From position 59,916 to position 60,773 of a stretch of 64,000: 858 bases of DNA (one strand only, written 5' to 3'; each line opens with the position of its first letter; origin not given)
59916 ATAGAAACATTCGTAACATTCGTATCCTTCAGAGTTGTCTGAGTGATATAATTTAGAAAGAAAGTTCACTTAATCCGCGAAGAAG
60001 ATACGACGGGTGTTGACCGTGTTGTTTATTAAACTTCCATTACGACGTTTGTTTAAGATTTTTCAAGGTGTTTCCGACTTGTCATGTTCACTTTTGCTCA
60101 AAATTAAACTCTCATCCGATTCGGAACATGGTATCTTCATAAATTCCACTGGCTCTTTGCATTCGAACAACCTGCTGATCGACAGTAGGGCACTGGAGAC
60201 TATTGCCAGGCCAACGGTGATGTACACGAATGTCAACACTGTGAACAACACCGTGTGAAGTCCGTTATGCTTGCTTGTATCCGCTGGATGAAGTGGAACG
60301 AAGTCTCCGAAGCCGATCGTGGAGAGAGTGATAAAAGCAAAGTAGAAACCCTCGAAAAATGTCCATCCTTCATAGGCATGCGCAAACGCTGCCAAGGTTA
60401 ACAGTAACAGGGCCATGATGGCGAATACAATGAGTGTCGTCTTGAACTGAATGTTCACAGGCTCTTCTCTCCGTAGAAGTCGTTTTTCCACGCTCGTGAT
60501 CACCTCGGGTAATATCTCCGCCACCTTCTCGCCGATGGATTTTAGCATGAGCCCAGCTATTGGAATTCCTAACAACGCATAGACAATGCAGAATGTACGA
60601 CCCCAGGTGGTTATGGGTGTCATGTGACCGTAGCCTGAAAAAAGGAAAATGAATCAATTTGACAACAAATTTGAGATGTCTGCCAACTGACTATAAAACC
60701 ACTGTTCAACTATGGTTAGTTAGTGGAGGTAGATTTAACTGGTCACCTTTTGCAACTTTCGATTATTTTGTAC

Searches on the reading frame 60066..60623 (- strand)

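Call 49: search_protein_families(library=pfam, proteins=[window:60066-60623:-], max_evalue=0.001)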
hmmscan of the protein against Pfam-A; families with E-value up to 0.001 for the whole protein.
window:60066-60623:- (186 aa): 1 family
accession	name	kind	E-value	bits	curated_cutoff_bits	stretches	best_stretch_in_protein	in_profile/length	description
PF07885.22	Ion_trans_2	-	1.8e-20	73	22.5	2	70-152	2-76/79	Ion channel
